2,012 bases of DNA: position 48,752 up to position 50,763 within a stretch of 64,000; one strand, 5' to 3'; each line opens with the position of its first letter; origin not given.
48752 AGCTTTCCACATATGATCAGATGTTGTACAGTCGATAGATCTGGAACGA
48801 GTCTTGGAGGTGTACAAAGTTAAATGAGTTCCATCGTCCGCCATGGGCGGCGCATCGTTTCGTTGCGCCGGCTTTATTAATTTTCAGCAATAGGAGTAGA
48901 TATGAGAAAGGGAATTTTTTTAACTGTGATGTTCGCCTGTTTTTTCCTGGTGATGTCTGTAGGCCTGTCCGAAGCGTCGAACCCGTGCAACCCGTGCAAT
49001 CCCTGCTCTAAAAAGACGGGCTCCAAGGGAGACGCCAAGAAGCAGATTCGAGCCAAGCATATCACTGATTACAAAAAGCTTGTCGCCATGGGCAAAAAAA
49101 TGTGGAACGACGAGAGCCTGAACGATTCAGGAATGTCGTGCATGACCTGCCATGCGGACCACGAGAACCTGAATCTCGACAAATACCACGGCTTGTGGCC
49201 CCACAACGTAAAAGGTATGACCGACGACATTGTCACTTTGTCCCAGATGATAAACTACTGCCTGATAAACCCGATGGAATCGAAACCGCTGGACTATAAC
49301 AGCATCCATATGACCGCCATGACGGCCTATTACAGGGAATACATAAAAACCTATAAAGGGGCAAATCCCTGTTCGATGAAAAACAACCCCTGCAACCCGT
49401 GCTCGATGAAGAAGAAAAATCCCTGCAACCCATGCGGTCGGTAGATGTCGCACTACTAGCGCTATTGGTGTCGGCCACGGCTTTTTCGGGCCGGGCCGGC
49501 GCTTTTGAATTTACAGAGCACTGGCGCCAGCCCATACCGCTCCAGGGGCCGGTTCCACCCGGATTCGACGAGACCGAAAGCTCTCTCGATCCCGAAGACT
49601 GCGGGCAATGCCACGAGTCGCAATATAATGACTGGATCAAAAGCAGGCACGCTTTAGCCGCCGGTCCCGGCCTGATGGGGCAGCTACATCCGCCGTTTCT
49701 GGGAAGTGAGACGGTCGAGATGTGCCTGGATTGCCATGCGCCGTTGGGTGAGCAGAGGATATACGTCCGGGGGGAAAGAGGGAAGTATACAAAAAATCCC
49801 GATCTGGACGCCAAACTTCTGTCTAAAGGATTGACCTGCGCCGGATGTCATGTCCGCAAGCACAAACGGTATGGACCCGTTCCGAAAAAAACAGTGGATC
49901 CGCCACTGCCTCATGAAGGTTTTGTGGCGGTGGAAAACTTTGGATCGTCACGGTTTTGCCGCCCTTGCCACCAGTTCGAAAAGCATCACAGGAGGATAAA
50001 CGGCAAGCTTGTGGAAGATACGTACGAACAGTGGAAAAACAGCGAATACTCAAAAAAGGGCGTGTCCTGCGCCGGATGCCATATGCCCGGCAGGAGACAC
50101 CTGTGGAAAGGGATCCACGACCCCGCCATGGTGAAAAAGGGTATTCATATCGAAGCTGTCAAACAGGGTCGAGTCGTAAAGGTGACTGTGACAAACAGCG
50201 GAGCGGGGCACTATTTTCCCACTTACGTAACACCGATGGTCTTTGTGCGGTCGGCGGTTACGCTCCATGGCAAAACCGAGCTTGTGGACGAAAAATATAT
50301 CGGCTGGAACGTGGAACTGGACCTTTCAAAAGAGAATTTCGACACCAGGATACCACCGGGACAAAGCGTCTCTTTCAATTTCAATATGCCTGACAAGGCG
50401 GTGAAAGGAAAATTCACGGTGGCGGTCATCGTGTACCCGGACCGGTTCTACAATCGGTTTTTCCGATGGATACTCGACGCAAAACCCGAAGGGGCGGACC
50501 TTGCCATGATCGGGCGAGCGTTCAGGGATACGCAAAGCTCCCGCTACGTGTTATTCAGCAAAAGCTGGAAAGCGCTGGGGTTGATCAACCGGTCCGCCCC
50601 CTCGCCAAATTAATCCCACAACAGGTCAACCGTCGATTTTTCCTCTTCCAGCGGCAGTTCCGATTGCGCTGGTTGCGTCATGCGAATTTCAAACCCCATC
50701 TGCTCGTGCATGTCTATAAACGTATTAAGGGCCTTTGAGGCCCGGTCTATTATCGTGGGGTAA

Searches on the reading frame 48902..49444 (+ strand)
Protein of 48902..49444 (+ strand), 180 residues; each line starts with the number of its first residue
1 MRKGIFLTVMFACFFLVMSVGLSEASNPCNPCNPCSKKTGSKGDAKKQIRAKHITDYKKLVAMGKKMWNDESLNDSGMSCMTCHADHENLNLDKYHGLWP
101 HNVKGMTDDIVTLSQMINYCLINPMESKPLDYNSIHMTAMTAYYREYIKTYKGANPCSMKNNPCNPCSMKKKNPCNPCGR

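Call 35: search_protein_families(library=ncbifam, proteins=[window:48902-49444:+], max_evalue=0.01)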
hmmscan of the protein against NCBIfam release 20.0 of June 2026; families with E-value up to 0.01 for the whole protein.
window:48902-49444:+ (180 aa): 1 family
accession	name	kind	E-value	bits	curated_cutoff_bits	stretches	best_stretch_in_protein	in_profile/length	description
TIGR04484.1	thiosulf_SoxA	equivalog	1.2e-11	44.3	110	2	59-145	4-87/212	sulfur oxidation c-type cytochrome SoxA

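Call 47: search_protein_families(library=pfam, proteins=[window:48902-49444:+], max_evalue=1)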
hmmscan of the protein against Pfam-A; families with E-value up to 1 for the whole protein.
window:48902-49444:+ (180 aa): 2 families
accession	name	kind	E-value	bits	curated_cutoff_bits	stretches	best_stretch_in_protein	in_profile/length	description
PF21342.2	SoxA-TsdA_cyt-c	-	3.2e-10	40.3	27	1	64-143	2-78/88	SoxA/TsdA, cytochrome c domain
PF03150.19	CCP_MauG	-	0.001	20.2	25.6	1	59-88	2-32/149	Di-haem cytochrome c peroxidase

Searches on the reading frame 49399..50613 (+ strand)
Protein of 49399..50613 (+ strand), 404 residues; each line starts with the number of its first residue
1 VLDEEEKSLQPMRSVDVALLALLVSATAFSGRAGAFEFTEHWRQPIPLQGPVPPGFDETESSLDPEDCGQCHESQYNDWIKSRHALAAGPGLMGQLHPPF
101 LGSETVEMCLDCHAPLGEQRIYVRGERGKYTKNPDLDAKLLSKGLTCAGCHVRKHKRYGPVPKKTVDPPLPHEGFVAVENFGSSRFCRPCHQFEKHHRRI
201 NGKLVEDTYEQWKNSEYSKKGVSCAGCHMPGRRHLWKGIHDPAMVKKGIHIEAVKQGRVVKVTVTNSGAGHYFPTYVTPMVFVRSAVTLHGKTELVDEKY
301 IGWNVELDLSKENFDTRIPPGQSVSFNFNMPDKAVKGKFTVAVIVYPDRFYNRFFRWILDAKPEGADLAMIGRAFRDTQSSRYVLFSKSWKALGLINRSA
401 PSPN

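Call 35: search_protein_families(library=ncbifam, proteins=[window:49399-50613:+], max_evalue=0.01)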
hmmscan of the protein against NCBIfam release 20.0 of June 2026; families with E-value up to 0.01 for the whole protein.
window:49399-50613:+ (404 aa): 6 families
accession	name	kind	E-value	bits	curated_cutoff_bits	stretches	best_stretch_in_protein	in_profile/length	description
NF040886.1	cyt_C_like_Sec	equivalog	3.3e-10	39.1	250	2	63-85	43-65/423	multiheme c-type cytochrome (seleno)protein ExtKL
NF041198.1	UshA_like_PCGU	equivalog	3.1e-06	26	275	1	66-157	409-485/519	UshA-like (seleno)protein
TIGR03153.1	cytochr_NrfH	equivalog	0.00011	22.3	134.2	0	61-119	24-65/138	cytochrome c nitrite reductase small subunit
TIGR03508.1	decahem_SO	subfamily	0.00032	20.3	192.2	0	186-243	4-56/258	DmsE family decaheme c-type cytochrome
TIGR03507.1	decahem_SO1788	subfamily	0.0013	17.3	209.3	1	63-237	487-626/672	OmcA/MtrC family decaheme c-type cytochrome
NF008339.0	PRK11125.1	equivalog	0.0031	16.2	595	0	208-231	273-296/487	ammonia-forming cytochrome c nitrite reductase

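Call 47: search_protein_families(library=pfam, proteins=[window:49399-50613:+], max_evalue=1)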
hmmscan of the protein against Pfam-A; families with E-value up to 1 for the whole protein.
window:49399-50613:+ (404 aa): 7 families
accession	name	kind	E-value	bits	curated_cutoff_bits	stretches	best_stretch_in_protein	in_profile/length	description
PF22113.1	Mtrc-MtrF_II-IV_dom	-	1.1e-09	38.5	30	2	57-154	73-166/176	Outer membrane cytochrome MtrC/MtrF-like, domains II/IV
PF02335.20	Cytochrom_C552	-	7.3e-07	28.9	24.1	1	108-232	127-255/438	Cytochrome c552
PF03264.19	Cytochrom_NNT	-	4.4e-05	23.7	24.1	1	183-229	124-165/174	NapC/NirT cytochrome c family, N-terminal region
PF14522.11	Cytochrome_C7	-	6.9e-05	23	24.8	1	142-228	11-66/67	Cytochrome c7 and related cytochrome c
PF13435.11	Cytochrome_C554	-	0.0032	18.8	20.8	1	68-129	2-72/84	Cytochrome c554 and c-prime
PF14537.11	Cytochrom_c3_2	-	0.0046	17.8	25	1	143-229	5-65/79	Cytochrome c3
PF02085.21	Cytochrom_CIII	-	0.34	11.7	22.9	0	182-229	44-83/101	Class III cytochrome C family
